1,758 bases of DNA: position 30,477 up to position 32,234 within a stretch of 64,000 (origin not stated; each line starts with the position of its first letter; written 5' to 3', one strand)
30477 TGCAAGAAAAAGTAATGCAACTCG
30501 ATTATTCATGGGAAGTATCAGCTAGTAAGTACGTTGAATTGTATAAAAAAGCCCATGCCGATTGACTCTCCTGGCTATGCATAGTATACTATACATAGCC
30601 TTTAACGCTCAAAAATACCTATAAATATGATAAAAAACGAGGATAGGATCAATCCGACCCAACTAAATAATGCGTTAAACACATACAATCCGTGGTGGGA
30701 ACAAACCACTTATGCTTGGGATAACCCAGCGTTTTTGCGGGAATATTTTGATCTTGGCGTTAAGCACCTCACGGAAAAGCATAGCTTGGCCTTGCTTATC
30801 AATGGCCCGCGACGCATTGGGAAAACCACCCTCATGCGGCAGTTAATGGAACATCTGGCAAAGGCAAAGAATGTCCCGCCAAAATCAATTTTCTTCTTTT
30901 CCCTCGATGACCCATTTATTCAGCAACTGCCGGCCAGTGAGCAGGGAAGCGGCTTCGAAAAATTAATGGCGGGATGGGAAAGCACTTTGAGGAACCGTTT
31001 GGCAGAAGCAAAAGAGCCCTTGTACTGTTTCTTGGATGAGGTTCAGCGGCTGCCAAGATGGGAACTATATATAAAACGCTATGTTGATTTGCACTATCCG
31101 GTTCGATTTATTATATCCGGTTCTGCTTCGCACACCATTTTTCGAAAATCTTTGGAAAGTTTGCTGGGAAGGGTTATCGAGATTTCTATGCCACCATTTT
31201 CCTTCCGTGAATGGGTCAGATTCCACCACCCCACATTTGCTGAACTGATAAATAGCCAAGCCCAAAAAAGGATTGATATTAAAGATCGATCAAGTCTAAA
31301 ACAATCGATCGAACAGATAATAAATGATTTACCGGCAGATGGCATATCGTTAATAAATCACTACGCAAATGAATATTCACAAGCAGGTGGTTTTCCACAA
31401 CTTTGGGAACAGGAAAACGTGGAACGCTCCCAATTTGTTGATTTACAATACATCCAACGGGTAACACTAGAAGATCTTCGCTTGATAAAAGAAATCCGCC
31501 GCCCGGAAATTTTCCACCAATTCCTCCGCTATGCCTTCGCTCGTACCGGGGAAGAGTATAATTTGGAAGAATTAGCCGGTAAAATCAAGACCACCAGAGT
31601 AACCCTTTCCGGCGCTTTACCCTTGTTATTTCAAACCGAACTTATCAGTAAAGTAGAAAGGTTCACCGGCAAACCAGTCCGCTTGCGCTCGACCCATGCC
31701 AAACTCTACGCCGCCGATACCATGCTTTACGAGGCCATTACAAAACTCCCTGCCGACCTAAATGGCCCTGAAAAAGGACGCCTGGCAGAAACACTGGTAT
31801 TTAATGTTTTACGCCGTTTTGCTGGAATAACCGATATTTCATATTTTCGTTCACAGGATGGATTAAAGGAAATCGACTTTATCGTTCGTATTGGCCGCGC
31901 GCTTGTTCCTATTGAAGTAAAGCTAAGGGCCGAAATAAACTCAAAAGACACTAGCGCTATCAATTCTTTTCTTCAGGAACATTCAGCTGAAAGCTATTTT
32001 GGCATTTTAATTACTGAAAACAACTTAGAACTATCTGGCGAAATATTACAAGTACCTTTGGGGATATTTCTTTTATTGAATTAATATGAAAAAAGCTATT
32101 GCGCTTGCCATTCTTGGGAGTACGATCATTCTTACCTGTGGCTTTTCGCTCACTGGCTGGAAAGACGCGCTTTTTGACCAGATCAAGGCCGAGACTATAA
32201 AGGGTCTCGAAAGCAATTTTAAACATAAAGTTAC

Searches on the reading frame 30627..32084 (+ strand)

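Call 103: search_protein_families(library=pfam, proteins=[window:30627-32084:+], max_evalue=0.00001)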
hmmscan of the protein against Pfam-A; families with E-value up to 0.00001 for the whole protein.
window:30627-32084:+ (485 aa): 3 families
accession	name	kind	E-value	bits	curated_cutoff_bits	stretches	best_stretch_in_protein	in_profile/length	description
PF13173.12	AAA_14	-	4.1e-30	104.9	27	1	55-196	4-128/129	AAA domain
PF13635.12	DUF4143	-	8.4e-23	81.3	28.1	1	282-433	2-159/160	Domain of unknown function (DUF4143)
PF01637.24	ATPase_2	-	2.4e-07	31.3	33.2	0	50-210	17-201/225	ATPase domain predominantly from Archaea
